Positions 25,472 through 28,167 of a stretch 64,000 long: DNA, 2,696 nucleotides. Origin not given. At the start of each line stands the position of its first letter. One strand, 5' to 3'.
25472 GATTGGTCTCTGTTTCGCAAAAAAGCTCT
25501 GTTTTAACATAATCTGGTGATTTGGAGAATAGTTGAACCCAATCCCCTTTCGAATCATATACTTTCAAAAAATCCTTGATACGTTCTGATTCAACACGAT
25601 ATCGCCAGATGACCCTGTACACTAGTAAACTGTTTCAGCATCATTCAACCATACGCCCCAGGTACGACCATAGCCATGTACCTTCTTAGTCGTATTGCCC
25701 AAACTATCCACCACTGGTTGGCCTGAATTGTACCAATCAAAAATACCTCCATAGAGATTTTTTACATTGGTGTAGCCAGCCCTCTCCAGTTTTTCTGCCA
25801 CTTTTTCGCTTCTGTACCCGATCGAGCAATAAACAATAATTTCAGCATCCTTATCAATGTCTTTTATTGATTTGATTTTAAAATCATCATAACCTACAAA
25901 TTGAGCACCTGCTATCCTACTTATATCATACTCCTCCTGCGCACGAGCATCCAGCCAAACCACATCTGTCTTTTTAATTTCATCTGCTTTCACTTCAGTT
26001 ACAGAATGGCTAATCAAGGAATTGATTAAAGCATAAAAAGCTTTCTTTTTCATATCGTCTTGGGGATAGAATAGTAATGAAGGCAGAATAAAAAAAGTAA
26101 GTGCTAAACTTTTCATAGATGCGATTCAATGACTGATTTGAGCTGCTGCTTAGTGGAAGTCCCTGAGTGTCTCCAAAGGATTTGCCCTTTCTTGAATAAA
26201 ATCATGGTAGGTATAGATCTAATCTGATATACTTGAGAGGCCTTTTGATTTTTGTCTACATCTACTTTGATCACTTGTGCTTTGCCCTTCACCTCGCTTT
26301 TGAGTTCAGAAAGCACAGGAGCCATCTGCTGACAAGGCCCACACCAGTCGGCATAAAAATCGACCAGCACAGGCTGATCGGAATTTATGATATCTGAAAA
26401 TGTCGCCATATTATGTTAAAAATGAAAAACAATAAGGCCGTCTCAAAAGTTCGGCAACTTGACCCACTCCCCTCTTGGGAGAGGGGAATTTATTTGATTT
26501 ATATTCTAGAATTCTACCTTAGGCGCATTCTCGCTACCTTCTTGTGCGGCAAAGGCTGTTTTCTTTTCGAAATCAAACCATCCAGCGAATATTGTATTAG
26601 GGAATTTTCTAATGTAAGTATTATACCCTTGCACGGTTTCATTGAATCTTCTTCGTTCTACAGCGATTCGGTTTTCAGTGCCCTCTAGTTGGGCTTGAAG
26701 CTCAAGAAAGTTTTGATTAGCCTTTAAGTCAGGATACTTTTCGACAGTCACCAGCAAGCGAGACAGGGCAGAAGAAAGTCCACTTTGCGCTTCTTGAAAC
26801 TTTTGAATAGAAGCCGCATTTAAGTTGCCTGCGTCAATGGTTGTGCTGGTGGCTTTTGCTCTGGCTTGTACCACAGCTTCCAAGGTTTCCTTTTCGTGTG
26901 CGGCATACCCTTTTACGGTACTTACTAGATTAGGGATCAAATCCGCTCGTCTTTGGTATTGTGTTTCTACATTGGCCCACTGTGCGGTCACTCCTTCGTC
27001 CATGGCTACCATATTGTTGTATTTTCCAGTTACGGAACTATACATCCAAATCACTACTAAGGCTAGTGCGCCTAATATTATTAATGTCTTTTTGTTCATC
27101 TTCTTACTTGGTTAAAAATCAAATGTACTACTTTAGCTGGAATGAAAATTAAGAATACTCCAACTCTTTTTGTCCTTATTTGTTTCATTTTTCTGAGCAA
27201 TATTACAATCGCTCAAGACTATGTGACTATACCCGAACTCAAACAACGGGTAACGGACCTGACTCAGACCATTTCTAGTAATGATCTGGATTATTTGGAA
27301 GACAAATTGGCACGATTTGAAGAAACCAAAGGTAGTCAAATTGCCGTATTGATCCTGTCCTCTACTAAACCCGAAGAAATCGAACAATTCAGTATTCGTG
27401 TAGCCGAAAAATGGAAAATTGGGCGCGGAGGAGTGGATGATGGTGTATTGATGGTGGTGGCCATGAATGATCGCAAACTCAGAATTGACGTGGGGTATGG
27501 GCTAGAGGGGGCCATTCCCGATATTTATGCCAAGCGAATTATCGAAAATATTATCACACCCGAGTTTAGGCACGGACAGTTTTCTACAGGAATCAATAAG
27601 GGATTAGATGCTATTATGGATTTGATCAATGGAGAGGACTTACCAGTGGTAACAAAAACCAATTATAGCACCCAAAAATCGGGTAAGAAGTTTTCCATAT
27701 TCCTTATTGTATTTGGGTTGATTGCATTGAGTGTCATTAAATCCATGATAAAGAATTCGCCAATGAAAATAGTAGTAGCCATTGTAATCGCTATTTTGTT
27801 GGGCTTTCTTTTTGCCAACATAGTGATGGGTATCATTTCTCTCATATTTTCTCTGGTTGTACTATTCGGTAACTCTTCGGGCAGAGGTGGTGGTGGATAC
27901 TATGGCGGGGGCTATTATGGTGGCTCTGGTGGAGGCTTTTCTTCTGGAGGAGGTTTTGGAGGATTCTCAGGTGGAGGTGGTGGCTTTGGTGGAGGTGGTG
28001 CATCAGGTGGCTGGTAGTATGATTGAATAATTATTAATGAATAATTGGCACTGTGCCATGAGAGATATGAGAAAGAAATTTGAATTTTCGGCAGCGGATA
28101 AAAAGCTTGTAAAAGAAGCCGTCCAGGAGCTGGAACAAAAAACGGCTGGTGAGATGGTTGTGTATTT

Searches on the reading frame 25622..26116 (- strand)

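Call 18: search_protein_families(library=pfam, proteins=[window:25622-26116:-], max_evalue=0.01)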
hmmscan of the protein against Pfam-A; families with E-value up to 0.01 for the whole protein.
window:25622-26116:- (164 aa): 1 family
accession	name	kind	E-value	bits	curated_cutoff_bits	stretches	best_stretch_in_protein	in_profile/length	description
PF00581.25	Rhodanese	-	1.4e-17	64.5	22.2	1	45-130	7-101/102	Rhodanese-like domain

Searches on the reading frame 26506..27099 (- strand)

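Call 18: search_protein_families(library=pfam, proteins=[window:26506-27099:-], max_evalue=0.01)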
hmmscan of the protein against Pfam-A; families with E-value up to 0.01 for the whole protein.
window:26506-27099:- (197 aa): 1 family
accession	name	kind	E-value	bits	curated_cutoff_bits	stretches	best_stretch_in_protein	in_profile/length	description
PF04011.17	LemA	-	2.3e-62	209.7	26.2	1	40-197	1-149/149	LemA family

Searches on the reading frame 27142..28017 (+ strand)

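Call 18: search_protein_families(library=pfam, proteins=[window:27142-28017:+], max_evalue=0.01)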
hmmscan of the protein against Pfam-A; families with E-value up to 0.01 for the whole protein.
window:27142-28017:+ (291 aa): 2 families
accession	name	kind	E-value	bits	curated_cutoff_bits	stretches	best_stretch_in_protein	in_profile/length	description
PF04536.20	TPM_phosphatase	-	3.2e-38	131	22.1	1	37-160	1-124/125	TPM domain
PF10066.14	DUF2304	-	0.0081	16.8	25.5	1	6-45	62-101/106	Uncharacterized conserved protein (DUF2304)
